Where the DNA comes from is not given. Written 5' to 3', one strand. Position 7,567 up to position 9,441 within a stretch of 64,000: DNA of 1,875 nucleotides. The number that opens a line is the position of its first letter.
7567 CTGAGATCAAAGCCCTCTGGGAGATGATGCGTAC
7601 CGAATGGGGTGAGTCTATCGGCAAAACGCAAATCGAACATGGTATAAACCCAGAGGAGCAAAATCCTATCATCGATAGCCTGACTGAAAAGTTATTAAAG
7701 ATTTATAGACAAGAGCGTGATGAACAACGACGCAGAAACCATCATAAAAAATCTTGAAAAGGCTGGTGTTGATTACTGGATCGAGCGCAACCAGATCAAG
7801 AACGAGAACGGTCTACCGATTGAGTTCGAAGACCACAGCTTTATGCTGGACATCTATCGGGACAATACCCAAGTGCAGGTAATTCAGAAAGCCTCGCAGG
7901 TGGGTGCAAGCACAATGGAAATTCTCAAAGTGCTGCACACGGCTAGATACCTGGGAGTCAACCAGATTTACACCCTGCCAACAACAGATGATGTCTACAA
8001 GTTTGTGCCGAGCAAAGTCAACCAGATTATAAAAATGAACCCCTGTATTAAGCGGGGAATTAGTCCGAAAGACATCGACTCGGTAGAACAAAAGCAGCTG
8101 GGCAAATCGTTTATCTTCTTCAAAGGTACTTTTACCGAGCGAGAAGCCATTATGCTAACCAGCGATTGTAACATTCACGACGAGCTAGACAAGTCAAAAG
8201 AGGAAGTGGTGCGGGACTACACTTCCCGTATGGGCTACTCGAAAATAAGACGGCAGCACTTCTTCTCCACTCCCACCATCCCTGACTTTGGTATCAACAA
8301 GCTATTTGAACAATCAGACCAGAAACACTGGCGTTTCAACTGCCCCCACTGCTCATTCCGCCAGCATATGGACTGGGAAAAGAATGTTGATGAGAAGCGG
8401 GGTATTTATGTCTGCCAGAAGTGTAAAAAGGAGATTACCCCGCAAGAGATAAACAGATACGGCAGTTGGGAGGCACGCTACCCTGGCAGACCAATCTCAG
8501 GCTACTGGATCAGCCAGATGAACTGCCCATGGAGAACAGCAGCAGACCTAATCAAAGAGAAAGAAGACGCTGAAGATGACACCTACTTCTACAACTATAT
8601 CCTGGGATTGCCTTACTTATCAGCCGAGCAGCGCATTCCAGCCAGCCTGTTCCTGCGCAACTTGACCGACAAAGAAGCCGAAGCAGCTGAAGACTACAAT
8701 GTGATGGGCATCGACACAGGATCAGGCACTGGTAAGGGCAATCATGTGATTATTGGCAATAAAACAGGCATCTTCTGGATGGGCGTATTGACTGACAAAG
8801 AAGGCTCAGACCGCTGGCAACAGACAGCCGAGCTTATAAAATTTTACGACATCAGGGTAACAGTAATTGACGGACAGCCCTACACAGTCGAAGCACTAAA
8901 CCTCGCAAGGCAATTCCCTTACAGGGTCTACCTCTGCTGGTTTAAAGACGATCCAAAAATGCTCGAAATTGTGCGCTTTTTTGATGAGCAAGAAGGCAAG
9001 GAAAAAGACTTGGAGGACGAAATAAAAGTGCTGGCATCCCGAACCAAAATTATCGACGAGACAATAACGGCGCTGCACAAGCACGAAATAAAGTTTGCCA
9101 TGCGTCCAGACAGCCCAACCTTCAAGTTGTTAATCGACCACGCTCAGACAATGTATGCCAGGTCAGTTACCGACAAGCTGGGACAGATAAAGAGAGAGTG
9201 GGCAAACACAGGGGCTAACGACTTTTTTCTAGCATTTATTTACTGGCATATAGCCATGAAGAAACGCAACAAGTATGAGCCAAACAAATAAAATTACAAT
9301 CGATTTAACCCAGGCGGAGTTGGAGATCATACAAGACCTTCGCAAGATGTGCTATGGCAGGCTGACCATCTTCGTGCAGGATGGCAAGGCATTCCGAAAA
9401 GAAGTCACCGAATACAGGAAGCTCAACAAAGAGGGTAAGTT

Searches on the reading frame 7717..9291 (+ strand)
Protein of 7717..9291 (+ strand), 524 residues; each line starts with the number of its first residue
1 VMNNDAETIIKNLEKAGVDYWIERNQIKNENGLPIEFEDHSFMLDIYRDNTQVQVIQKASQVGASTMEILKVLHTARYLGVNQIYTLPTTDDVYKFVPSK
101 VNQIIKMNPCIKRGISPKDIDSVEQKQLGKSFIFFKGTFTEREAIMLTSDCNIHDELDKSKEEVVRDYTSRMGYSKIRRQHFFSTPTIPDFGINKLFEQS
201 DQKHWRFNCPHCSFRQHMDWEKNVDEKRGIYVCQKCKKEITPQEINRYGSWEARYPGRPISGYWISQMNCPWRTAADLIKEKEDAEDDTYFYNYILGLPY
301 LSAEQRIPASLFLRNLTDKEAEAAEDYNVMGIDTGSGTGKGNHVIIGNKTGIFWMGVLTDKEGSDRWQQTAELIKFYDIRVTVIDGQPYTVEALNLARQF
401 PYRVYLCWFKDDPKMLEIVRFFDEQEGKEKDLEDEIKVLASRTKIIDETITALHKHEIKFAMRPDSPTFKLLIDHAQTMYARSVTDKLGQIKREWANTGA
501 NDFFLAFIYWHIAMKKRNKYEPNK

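Call 31: search_protein_families(library=phrogs, proteins=[window:7717-9291:+], max_evalue=0.00001)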
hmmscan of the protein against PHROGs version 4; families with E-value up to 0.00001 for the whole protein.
window:7717-9291:+ (524 aa): 4 families
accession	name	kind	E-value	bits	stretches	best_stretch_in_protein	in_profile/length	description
phrog_675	-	head and packaging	2.2e-95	321.1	1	18-518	24-551/576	terminase large subunit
phrog_12876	-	head and packaging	1.3e-28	101.3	2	89-225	2-136/235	terminase large subunit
phrog_15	-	head and packaging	4.9e-22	79.1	1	183-310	541-695/1330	terminase large subunit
phrog_2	-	head and packaging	4.8e-13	49.7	1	18-385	233-534/807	terminase large subunit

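Call 32: search_protein_families(library=pfam, proteins=[window:7717-9291:+], max_evalue=0.001)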
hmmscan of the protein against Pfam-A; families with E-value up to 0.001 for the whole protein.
window:7717-9291:+ (524 aa): 1 family
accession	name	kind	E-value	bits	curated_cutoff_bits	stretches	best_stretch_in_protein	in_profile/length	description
PF05876.18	GpA_ATPase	-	8e-20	72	25.6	1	51-247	27-240/247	Phage terminase large subunit gpA, ATPase domain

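Call 38: find_homologous_proteins(query=window:7717-9288:+, max_evalue=1e-30)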
Query window:7717-9288:+ (524 aa): 1034 proteins with E <= 1e-30 among 8000 candidates; the best 120 are listed.
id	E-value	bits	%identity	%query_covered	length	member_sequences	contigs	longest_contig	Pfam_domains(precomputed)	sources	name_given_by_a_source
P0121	0.0e+0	1229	100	100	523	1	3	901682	PF05876.19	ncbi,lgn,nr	ncbi:MAG: Phage terminase, large subunit [Candidatus Woesebacteria bacterium]|nr:MAG: Phage terminas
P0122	0.0e+0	1087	87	99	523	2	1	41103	PF05876.19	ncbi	-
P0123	0.0e+0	1052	83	98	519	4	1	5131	PF05876.19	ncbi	-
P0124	0.0e+0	1035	83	98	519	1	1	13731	PF05876.19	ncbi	-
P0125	0.0e+0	1029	82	98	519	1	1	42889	PF05876.19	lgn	-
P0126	0.0e+0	1024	83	96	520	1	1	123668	PF05876.19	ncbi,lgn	-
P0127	2.1e-292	988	78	100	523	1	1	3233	PF05876.19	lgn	-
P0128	2.5e-291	985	79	98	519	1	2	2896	PF05876.19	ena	-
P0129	4.7e-289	977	79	98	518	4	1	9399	PF05876.19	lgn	-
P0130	1.8e-282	956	75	100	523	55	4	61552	PF05876.19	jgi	-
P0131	2.1e-281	952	77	98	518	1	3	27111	PF05876.19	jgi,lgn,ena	-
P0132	1.7e-279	946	75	99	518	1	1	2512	PF05876.19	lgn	-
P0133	1.2e-277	940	74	98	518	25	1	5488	PF05876.19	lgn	-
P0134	1.8e-277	939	76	96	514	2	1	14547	PF05876.19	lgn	-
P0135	8.0e-277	937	75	98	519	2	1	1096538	PF05876.19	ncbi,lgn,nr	ncbi:MAG: phage terminase large subunit family protein [Candidatus Daviesbacteria bacterium]|nr:phag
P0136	4.9e-276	934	74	100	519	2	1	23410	PF05876.19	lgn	-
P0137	1.6e-275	933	74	98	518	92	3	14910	PF05876.19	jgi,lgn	-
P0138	1.4e-274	930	74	98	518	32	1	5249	PF05876.19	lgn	-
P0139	1.6e-274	929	75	98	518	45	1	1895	PF05876.19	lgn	-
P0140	2.6e-274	929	74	98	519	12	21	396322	PF05876.19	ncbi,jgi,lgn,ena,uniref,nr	ncbi:hypothetical protein A2778_05730 [Candidatus Daviesbacteria bacterium RIFCSPHIGHO2_01_FULL_40_2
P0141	8.0e-273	924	74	98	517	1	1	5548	PF05876.19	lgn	-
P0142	1.1e-270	917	74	98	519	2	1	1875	PF05876.19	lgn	-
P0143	2.5e-270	916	73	98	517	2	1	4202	PF05876.19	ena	-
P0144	4.9e-269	911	74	100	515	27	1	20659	PF05876.19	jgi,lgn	jgi:hypothetical protein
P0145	3.0e-264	895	72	100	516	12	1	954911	PF05876.19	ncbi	-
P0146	1.5e-262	890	72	98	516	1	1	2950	PF05876.19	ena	-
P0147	2.8e-259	879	71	98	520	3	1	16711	PF05876.19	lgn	-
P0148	1.9e-258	876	71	97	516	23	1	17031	PF05876.19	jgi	-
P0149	1.5e-239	814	71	92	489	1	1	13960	PF05876.19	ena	-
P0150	3.6e-239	813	72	92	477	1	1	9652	PF05876.19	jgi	-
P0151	6.2e-239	812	66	98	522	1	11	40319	PF05876.19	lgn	-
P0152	2.5e-236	803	65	100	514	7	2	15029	PF05876.19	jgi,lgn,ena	-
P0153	1.2e-235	801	66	98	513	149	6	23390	PF05876.19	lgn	-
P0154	3.6e-235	800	70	92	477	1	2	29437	PF05876.19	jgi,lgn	-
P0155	1.3e-234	798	65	98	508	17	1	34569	PF05876.19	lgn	-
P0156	1.8e-234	797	65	100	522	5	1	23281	PF05876.19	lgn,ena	-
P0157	2.1e-234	797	65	98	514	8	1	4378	PF05876.19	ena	-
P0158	9.5e-233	792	64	98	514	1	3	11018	PF05876.19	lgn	-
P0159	4.3e-230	783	69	92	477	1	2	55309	PF05876.19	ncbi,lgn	-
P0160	1.7e-229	781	65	98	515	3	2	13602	PF05876.19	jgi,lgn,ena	-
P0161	5.6e-229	779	65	98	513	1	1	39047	PF05876.19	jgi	jgi:DNA-directed RNA polymerase subunit RPC12/RpoP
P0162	1.7e-227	774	65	98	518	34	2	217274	PF05876.19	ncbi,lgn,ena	ncbi:MAG: phage terminase large subunit family protein [Patescibacteria group bacterium]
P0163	1.7e-227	774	64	98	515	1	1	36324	PF05876.19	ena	-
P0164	2.5e-227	774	64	98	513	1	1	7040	PF05876.19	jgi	jgi:DNA-directed RNA polymerase subunit RPC12/RpoP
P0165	3.2e-227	773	63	98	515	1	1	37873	PF28055.1,PF05876.19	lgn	-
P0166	9.3e-227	772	63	98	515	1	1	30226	PF05876.19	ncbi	-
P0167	1.1e-226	772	68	92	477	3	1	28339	PF05876.19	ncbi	-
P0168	1.4e-225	768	64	98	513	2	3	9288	PF05876.19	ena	-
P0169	6.4e-216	736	65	92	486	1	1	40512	PF05876.19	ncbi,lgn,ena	-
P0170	1.4e-200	685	58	100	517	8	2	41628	PF05876.19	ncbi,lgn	-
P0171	3.1e-192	658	59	93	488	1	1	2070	PF05876.19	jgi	-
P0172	4.2e-188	644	57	96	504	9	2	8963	PF05876.19,PF20454.5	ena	-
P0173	5.2e-188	644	56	98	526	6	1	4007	PF05876.19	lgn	-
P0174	9.9e-188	643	56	98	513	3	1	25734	PF05876.19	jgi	-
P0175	1.1e-187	643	75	68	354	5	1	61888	PF05876.19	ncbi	ncbi:MAG: phage terminase large subunit family protein, partial [Candidatus Gottesmanbacteria bacter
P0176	1.5e-186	639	56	97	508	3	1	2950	PF05876.19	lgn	-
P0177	1.4e-183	629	55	98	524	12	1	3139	PF05876.19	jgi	jgi:hypothetical protein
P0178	2.9e-182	625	55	96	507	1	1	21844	PF05876.19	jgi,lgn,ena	-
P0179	1.5e-181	623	74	65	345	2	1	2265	PF05876.19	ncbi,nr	ncbi:MAG: hypothetical protein GX459_05320, partial [Bacteroidales bacterium]|nr:hypothetical protei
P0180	5.6e-180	617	54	99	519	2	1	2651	PF05876.19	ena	-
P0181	3.2e-176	605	55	95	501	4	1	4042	PF05876.19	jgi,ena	-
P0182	6.3e-176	604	56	92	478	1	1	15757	PF05876.19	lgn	-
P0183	1.7e-171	589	57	91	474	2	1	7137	PF05876.19,PF20454.5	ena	-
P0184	2.4e-171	589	54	96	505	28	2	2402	PF05876.19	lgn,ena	-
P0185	7.6e-171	587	55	96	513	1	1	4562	PF05876.19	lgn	-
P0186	1.8e-170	586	54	96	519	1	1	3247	PF05876.19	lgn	-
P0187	2.1e-169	583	53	96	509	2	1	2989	PF05876.19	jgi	jgi:DNA-directed RNA polymerase subunit RPC12/RpoP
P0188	9.7e-169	580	56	89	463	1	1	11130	PF05876.19,PF20454.5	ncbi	-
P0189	1.1e-168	580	54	95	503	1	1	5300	PF05876.19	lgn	-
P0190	2.3e-168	579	54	96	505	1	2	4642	PF05876.19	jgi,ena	-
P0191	2.7e-167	576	53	99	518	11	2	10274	PF05876.19,PF20454.5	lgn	-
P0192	7.8e-167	574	53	97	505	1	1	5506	PF05876.19,PF20454.5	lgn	-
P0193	1.2e-166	573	51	99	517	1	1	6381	PF05876.19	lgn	-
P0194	1.5e-166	573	57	85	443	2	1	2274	PF05876.19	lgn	-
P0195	6.0e-166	571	53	96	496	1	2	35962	PF05876.19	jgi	-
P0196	7.6e-161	554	53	88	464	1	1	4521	PF05876.19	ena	-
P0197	2.5e-160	553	57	82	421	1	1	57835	PF05876.19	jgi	-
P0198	5.5e-160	551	65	68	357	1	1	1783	PF05876.19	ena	-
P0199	9.3e-160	551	54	85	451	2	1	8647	PF05876.19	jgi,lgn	-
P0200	2.3e-159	549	74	60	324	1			PF05876.19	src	-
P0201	3.7e-159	549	51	94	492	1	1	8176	PF05876.19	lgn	-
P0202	8.2e-159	548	52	96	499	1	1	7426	PF05876.19,PF20454.5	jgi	-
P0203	1.0e-156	541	50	97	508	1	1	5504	PF05876.19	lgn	-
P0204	6.3e-154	531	46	100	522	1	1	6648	PF05876.19,PF20454.5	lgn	-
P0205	2.5e-152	526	54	85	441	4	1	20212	PF05876.19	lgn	-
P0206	2.7e-152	526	53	86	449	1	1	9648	PF05876.19,PF20454.5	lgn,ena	-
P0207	1.9e-150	520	47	98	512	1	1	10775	PF05876.19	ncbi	-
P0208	1.9e-149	517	47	100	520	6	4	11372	PF05876.19,PF20454.5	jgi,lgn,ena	-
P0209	9.3e-149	514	49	95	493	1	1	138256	PF05876.19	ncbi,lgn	-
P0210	2.7e-147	510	47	96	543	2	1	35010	PF05876.19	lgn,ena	-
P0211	9.2e-147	508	46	96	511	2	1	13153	PF05876.19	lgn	-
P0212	1.5e-144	500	50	89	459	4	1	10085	PF05876.19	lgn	-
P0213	7.1e-142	492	46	95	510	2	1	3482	PF05876.19,PF20454.5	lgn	-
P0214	3.3e-140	486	45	97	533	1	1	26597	PF05876.19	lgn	-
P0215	4.4e-140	486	51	87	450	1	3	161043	PF05876.19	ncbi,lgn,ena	-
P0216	2.5e-139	483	47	98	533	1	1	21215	PF05876.19,PF20454.5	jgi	jgi:hypothetical protein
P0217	1.8e-138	480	45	96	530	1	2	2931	PF05876.19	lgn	-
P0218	1.3e-137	478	45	99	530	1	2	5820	PF05876.19,PF20454.5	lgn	-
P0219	1.9e-137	477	46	95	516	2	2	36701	PF05876.19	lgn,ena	-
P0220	7.7e-137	475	43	99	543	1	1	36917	PF05876.19,PF20454.5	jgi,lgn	-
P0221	1.3e-135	471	42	98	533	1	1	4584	PF05876.19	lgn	-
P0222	3.5e-135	470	44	99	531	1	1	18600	PF05876.19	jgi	-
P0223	2.5e-134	467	46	95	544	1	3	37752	PF05876.19,PF20454.5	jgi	jgi:hypothetical protein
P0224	3.4e-134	466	45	97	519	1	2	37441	PF05876.19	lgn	-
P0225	6.9e-134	465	44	99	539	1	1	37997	PF05876.19,PF20454.5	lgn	-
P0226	3.4e-133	463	44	98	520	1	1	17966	PF05876.19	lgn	-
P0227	3.6e-133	463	44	97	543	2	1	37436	PF05876.19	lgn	-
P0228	1.1e-132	461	45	96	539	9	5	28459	PF05876.19,PF20454.5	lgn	-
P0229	8.1e-132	459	43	97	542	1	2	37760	PF05876.19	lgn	-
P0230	8.8e-132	458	43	98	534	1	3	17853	PF05876.19,PF20454.5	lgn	-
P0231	2.2e-131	457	43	98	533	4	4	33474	PF05876.19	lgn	-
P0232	3.5e-131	456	43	99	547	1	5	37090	PF05876.19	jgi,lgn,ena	-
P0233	5.2e-131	456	43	97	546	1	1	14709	PF05876.19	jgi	-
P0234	7.1e-131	455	44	98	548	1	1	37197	PF05876.19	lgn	-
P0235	8.0e-131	455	44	94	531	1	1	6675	PF05876.19,PF20454.5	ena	-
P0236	1.7e-130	454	42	98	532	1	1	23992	PF05876.19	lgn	-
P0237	2.4e-130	454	41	99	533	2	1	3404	PF05876.19,PF20454.5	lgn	-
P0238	3.2e-130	453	42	96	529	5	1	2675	PF05876.19,PF20454.5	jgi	jgi:hypothetical protein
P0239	2.0e-129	451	44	97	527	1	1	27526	PF05876.19,PF20454.5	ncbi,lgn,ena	-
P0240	2.5e-129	450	42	97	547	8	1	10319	PF05876.19,PF20454.5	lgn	-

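Call 39: find_encoding_contigs(protein=P0121, flank=10000, max_places=4)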
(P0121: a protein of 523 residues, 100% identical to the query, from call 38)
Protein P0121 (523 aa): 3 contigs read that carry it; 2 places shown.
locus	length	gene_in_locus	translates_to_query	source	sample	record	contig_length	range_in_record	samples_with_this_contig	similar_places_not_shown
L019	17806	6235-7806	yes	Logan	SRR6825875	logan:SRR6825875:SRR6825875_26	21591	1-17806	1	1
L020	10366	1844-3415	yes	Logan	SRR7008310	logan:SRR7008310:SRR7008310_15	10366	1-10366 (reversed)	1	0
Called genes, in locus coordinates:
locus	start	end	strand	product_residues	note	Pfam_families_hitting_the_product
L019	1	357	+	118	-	?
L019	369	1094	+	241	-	-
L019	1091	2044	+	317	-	PF05443:ROS_MUCR (weak), PF18780:HNH_repeat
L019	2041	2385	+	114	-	-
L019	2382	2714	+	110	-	-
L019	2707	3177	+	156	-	-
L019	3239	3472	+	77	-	-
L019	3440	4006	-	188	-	-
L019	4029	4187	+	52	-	-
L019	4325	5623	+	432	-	PF02195:ParB_N, PF03602:Cons_hypoth95 (faint), PF01555:N6_N4_Mtase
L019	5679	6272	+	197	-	-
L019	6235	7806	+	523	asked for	PF05876:GpA_ATPase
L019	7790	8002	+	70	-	-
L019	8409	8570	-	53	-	-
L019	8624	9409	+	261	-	-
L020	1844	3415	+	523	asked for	PF05876:GpA_ATPase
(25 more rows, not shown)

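Call 40: find_encoding_contigs(protein=P0122, flank=10000, max_places=3)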
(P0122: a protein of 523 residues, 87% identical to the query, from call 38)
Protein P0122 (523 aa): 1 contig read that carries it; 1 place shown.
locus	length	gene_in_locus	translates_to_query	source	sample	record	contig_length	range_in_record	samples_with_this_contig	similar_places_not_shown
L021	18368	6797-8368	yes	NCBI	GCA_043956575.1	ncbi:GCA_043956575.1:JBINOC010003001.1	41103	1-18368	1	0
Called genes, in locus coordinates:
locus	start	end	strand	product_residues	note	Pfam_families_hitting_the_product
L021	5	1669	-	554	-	PF00239:Resolvase, PF13408:Zn_ribbon_recom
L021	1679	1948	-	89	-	-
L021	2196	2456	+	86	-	-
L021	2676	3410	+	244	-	-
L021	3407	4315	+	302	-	PF08241:Methyltransf_11 (faint), PF13847:Methyltransf_31 (faint), PF01555:N6_N4_Mtase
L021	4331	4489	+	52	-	-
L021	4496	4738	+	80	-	-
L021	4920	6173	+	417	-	PF02195:ParB_N, PF03602:Cons_hypoth95 (faint), PF01555:N6_N4_Mtase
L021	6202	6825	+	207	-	-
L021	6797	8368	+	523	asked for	PF05876:GpA_ATPase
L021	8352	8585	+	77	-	PF10055:DUF2292 (weak)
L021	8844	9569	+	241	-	-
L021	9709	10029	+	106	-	PF12802:MarR_2 (weak), PF01978:TrmB (faint), PF12840:HTH_20 (weak), PF01022:HTH_5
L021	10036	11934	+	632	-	PF00122:E1-E2_ATPase, PF00702:Hydrolase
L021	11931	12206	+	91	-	PF13459:Fer4_15, PF13370:Fer4_13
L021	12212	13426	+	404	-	PF00266:Aminotran_5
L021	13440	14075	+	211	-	PF01209:Ubie_methyltran, PF00398:RrnaAD (weak), PF13847:Methyltransf_31, PF08241:Methyltransf_11, PF08242:Methyltransf_12, PF13649:Methyltransf_25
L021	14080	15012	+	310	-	PF01323:DSBA, PF13462:Thioredoxin_4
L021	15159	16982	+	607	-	-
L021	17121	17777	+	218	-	PF00027:cNMP_binding, PF13545:HTH_Crp_2, PF00325:Crp (weak), PF13412:HTH_24 (weak)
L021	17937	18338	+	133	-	-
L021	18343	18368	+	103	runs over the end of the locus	-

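Call 41: find_encoding_contigs(protein=P0135, flank=10000, max_places=2)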
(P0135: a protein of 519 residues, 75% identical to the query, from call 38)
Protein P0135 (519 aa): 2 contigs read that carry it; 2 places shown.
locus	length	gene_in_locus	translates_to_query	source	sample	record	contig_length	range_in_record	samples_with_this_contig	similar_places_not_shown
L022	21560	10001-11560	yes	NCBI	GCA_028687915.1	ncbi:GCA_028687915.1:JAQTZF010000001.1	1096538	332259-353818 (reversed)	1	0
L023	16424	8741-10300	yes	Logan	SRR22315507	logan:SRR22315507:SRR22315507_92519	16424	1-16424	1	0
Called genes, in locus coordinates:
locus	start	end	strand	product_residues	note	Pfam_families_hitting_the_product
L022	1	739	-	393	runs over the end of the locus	PF11258:DUF3048, PF17479:DUF3048_C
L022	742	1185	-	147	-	PF14584:DUF4446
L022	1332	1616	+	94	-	-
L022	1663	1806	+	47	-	PF18930:DUF5679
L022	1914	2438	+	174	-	-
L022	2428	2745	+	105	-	-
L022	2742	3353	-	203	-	PF01078:Mg_chelatase, PF13335:Mg_chelatase_C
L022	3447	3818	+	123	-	-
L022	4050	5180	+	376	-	-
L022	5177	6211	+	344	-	PF13730:HTH_36 (faint)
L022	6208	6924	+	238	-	-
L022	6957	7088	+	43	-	-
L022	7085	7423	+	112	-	-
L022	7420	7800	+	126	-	-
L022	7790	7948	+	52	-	-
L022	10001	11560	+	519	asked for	PF05876:GpA_ATPase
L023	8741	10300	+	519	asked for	PF05876:GpA_ATPase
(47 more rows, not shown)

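Call 51: find_encoding_contigs(protein=P0145, flank=10000, max_places=1)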
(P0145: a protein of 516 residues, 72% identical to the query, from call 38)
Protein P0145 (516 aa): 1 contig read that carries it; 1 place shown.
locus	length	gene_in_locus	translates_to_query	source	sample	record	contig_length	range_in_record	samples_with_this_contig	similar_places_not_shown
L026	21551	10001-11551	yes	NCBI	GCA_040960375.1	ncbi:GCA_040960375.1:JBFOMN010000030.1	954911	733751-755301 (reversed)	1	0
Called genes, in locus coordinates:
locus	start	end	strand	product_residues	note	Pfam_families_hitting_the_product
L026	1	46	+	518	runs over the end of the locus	PF03602:Cons_hypoth95 (faint), PF01555:N6_N4_Mtase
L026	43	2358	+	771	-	PF04851:ResIII, PF19778:RE_endonuc (weak)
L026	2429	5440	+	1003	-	PF02463:SMC_N (faint), PF13304:AAA_21 (faint)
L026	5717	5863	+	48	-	-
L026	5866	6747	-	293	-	-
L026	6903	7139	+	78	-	PF12844:HTH_19, PF13560:HTH_31, PF13443:HTH_26 (weak), PF01381:HTH_3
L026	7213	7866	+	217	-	-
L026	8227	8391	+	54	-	-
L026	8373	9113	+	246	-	PF13730:HTH_36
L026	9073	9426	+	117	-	-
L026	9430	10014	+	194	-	-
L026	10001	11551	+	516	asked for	PF05876:GpA_ATPase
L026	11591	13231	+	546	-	PF00239:Resolvase, PF07508:Recombinase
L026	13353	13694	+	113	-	-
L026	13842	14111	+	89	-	PF26604:CBU_0592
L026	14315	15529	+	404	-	PF00155:Aminotran_1_2, PF00266:Aminotran_5 (faint), PF01053:Cys_Met_Meta_PP, PF01212:Beta_elim_lyase (faint)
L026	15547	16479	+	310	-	PF01073:3Beta_HSD, PF01370:Epimerase, PF02719:Polysacc_synt_2 (weak), PF04321:RmlD_sub_bind, PF16363:GDP_Man_Dehyd, PF07993:NAD_binding_4 (weak)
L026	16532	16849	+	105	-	-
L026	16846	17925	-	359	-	PF03979:Sigma70_r1_1, PF00140:Sigma70_r1_2, PF04542:Sigma70_r2, PF04539:Sigma70_r3, PF04545:Sigma70_r4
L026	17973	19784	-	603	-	PF01807:Zn_ribbon_DnaG, PF08275:DNAG_N, PF01751:Toprim, PF13155:Toprim_2, PF13662:Toprim_4, PF10410:DnaB_bind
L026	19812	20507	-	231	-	PF03372:Exo_endo_phos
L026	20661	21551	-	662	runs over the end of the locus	-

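Call 52: find_encoding_contigs(protein=P0140, flank=10000, max_places=2)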
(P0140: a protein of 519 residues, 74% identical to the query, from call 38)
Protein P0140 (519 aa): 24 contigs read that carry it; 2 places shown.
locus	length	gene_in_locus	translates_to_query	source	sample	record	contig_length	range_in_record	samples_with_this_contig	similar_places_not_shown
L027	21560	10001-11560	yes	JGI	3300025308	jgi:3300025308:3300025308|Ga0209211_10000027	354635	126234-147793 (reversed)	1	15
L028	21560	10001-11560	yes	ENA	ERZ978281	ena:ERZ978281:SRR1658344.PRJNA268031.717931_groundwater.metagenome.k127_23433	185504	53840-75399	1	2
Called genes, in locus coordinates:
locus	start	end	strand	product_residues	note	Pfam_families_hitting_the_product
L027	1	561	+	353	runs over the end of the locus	PF04188:Mannosyl_trans2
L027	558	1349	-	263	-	-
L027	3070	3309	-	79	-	-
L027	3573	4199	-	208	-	PF12686:DUF3800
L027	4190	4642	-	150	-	PF06114:Peptidase_M78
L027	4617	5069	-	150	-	PF12844:HTH_19 (weak)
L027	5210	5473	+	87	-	-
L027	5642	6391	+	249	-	-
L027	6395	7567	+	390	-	PF00145:DNA_methylase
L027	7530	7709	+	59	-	-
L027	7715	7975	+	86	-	-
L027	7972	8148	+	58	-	-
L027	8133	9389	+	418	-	PF02195:ParB_N, PF01555:N6_N4_Mtase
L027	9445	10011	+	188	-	-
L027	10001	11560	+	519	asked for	PF05876:GpA_ATPase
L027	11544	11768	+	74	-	-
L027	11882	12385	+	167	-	PF04542:Sigma70_r2, PF08281:Sigma70_r4_2 (weak), PF04545:Sigma70_r4 (weak)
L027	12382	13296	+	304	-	-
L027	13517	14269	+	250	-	-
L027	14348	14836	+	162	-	-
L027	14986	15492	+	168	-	-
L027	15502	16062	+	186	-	-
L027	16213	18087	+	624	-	PF23899:SU10_portal (weak)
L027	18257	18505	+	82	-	PF04014:MazE_antitoxin (weak)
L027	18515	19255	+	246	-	PF00005:ABC_tran, PF02463:SMC_N (faint), PF13304:AAA_21 (faint)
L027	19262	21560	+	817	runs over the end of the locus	PF02687:FtsX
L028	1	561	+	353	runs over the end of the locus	PF04188:Mannosyl_trans2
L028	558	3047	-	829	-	-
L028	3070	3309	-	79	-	-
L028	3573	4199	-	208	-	PF12686:DUF3800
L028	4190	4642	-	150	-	PF06114:Peptidase_M78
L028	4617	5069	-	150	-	PF12844:HTH_19 (weak)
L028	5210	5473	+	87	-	-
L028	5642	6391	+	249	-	-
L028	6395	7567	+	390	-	PF00145:DNA_methylase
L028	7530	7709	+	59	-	-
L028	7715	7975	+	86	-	-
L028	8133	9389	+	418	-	PF02195:ParB_N, PF01555:N6_N4_Mtase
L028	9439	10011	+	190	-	-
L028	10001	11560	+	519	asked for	PF05876:GpA_ATPase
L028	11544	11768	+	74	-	-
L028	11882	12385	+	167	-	PF04542:Sigma70_r2, PF08281:Sigma70_r4_2 (weak), PF04545:Sigma70_r4 (weak)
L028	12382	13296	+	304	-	-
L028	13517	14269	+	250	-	-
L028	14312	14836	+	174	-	-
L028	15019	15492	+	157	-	-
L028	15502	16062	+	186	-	-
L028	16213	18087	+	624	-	PF23899:SU10_portal (weak)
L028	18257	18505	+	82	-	PF04014:MazE_antitoxin (weak)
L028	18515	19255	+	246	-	PF00005:ABC_tran, PF02463:SMC_N (faint), PF13304:AAA_21 (faint)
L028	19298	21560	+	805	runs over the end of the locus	PF02687:FtsX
